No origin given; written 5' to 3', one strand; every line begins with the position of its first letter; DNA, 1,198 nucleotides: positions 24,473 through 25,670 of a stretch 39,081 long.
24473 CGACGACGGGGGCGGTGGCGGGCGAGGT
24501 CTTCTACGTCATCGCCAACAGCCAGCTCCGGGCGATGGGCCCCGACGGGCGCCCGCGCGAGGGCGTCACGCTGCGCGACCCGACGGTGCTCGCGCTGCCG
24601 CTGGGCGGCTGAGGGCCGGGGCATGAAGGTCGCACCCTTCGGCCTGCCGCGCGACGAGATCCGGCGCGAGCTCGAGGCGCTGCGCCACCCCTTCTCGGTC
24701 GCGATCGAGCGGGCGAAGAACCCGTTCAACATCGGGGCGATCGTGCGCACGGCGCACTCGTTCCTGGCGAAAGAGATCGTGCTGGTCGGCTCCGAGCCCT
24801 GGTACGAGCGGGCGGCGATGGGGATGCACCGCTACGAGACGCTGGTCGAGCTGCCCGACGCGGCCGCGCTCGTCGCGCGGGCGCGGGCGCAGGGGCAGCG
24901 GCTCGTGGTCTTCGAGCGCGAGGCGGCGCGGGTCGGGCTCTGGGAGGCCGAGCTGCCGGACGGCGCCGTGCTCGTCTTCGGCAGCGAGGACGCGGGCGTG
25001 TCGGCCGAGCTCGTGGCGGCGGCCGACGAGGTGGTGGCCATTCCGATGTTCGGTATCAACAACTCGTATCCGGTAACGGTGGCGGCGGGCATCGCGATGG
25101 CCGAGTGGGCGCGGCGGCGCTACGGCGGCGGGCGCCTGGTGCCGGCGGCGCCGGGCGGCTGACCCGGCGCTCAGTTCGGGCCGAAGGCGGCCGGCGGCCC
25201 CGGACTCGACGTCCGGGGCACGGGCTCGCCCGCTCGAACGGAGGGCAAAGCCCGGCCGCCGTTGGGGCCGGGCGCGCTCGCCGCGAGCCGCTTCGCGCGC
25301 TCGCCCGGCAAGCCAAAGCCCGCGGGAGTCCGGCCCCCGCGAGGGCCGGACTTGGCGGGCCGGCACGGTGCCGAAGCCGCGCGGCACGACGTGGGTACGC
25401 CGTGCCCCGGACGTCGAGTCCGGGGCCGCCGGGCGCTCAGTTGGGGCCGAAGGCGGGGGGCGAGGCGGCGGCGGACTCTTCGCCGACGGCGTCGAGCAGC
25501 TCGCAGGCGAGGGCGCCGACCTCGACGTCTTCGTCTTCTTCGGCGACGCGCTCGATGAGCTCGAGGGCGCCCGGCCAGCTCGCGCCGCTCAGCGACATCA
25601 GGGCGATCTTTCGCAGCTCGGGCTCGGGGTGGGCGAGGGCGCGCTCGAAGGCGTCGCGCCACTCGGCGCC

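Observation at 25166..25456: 242-bp MITE-like element with 33-bp perfect TIRs and 24-bp flanking direct repeats, at a gene 3' end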

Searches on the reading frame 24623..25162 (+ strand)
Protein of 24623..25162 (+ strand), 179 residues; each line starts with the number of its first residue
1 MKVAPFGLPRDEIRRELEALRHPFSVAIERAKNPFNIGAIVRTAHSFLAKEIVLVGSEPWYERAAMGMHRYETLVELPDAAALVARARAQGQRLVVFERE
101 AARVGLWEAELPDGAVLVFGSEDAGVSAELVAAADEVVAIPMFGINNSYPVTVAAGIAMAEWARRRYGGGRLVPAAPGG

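Call 10: search_protein_families(library=pfam, proteins=[window:24623-25162:+])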
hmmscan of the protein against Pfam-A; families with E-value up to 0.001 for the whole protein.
window:24623-25162:+ (179 aa): 1 family
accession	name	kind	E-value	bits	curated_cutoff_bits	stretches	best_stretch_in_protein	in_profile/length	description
PF00588.24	SpoU_methylase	-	8.4e-25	88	29.7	1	24-159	2-141/142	SpoU rRNA Methylase family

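Call 11: find_encoding_contigs(protein=window:24623-25162:+, flank=10000, max_places=10)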
Protein window:24623-25162:+ (179 aa): no gene with exactly this product is on record in the collection.

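Call 51: find_homologous_proteins(query=window:24623-25162:+, max_evalue=1e-40)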
Query window:24623-25162:+ (179 aa): 1308 proteins with E <= 1e-40 among 4412 candidates; the best 120 are listed.
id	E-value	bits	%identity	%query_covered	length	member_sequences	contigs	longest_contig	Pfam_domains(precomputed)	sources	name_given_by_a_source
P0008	7.5e-101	353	92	99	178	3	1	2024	PF00588.25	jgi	jgi:tRNA G18 (ribose-2'-O)-methylase SpoU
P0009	8.2e-98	343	90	98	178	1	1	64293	PF00588.25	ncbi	-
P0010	1.5e-96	339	89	99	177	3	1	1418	PF00588.25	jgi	jgi:tRNA G18 (ribose-2'-O)-methylase SpoU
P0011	1.8e-95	335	86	99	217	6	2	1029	PF00588.25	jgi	jgi:tRNA G18 (ribose-2'-O)-methylase SpoU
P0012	1.0e-84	300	63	73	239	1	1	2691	PF00588.25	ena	-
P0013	1.0e-81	291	76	97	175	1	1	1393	PF00588.25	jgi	-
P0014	4.4e-78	279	70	97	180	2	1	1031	PF00588.25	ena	-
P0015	4.5e-78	279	71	97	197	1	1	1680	PF00588.25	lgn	-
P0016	1.7e-77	277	69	98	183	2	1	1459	PF00588.25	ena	-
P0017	1.8e-77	277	70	98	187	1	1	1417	PF00588.25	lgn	-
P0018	5.9e-77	275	71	99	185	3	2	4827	PF00588.25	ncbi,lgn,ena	-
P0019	2.3e-76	273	74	97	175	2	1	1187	PF00588.25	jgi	-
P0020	7.3e-76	272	67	100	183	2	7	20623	PF00588.25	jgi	jgi:tRNA G18 (ribose-2'-O)-methylase SpoU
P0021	8.0e-76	271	68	97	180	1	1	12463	PF00588.25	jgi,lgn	-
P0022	8.1e-76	271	71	97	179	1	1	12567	PF00588.25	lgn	-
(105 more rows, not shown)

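Call 52: find_encoding_contigs(protein=P0008, flank=6000, max_places=6)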
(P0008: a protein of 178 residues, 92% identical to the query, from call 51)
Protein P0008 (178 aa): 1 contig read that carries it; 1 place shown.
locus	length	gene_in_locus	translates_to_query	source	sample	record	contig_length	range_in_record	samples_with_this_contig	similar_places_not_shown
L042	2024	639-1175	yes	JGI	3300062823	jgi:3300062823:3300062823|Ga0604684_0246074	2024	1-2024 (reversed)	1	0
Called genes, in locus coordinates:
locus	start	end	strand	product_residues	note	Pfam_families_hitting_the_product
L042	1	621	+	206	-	?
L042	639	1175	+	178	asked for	PF00588:SpoU_methylase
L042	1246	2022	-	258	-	?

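Call 53: find_encoding_contigs(protein=P0011, flank=6000, max_places=8)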
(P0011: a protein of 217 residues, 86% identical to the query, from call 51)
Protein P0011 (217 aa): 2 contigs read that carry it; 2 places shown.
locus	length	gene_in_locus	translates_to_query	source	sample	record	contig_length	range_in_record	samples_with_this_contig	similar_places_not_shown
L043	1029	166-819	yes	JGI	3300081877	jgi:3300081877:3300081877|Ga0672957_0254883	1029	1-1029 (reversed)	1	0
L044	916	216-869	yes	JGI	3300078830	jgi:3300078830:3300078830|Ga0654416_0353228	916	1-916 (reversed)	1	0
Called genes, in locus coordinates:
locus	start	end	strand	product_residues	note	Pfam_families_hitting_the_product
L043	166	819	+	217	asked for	PF00588:SpoU_methylase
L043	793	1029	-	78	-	?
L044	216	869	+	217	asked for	PF00588:SpoU_methylase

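Call 74: find_encoding_contigs(protein=P0010, flank=3000, max_places=6)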
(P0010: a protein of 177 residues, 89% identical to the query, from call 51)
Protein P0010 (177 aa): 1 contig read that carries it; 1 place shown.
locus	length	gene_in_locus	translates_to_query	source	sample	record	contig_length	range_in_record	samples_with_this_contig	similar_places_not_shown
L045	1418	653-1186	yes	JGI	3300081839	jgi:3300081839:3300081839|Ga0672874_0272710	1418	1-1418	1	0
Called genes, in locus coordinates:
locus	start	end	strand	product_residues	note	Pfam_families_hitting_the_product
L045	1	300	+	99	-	?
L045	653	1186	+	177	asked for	PF00588:SpoU_methylase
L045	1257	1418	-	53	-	?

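Call 75: find_encoding_contigs(protein=P0013, flank=3000, max_places=6)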
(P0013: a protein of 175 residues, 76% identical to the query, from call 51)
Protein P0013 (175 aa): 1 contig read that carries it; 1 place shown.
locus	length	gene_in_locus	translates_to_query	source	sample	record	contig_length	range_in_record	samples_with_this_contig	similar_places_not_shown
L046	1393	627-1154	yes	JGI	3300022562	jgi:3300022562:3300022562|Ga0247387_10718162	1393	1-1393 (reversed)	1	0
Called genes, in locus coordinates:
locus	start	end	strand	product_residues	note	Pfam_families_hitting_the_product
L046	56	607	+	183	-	PF00578:AhpC-TSA, PF08534:Redoxin, PF13905:Thioredoxin_8 (weak)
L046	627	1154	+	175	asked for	PF00588:SpoU_methylase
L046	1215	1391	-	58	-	?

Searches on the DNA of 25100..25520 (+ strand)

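Call 30: search_rna_families(source=window, start=25100, end=25520, threshold=evalue, max_evalue=10)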
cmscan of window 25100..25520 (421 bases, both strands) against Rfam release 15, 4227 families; matches with E-value up to 10: 5.
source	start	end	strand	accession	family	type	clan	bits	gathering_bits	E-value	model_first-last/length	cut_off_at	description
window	25244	25275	+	RF01356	CRISPR-DR28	Gene; CRISPR;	-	16.8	35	2.8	1-24/24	no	CRISPR RNA direct repeat element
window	25328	25378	-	RF02790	sodF_sRNA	Gene; sRNA;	-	16.2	46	4.3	1-90/90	no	sodF sRNA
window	25350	25391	-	RF03006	M23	Gene; sRNA;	-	15.5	41.2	3.1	1-53/53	no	M23 RNA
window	25327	25352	-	RF01395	isrL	Gene; sRNA;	-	9.6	35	2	314-339/345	no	isrL Hfq binding RNA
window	25197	25220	-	RF01395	isrL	Gene; sRNA;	-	9.5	35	2.2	313-339/345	no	isrL Hfq binding RNA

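Call 39: search_dna_similar(query=window:25163-25462:+, collection=plasmids, mode=distant, max_evalue=0.001, max_rows=15)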
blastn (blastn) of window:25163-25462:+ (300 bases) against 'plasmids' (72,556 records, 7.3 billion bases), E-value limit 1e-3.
No match.

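Call 40: search_dna_similar(query=window:25163-25462:+, collection=phages, mode=distant, max_evalue=0.001, max_rows=15)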
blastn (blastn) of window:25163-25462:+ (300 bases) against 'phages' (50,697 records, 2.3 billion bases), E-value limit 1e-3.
Records with a match: 7; places in all: 7; records where one place covers at least 80% of the query: 0.
Best place of each record, by identity: 90-95% 1; 80-90% 6.
By first word of the organism name: Xanthomonas 7.
By host as written in the record: - 4; Xanthomonas citri 3.
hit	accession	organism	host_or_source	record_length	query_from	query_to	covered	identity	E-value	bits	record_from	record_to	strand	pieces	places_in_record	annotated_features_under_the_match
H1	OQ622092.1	Xanthomonas phage 10KY502B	Xanthomonas citri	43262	197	234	13%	92.1%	1e-5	56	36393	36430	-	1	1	hypothetical protein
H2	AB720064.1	Xanthomonas citri phage CP2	Xanthomonas citri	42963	197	234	13%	89.5%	2e-4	52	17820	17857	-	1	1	hypothetical protein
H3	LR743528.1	Xanthomonas phage Tabio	Phage obtained from Runoff water ...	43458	197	234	13%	89.5%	2e-4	52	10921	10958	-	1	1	hypothetical protein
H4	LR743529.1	Xanthomonas phage Sopo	Phage obtained from Runoff water ...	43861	197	234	13%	89.5%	2e-4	52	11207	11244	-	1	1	Phage protein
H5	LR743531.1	Xanthomonas phage Tenjo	Phage obtained from sewage water ...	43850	197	234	13%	89.5%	2e-4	52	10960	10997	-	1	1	Phage protein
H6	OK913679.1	Xanthomonas phage JUN5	Grand Junction Colorado WWTP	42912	197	234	13%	89.5%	2e-4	52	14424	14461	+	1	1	hypothetical protein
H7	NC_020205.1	Xanthomonas citri phage CP2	Xanthomonas citri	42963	197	234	13%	89.5%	2e-4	52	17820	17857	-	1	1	tail protein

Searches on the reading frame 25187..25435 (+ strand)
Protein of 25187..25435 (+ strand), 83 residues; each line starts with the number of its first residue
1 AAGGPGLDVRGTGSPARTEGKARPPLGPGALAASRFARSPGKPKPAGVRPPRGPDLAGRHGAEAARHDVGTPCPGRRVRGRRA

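Call 72: search_protein_representatives(protein=window:25187-25435:+)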
Query: 83 residues. Proteins with E-value up to 0.001 (for the whole library): 1; up to 1e-10: 1; up to 1e-30: 1. The best 1 are listed.
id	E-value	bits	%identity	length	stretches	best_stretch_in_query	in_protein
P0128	2.1e-34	134.0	43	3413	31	37-64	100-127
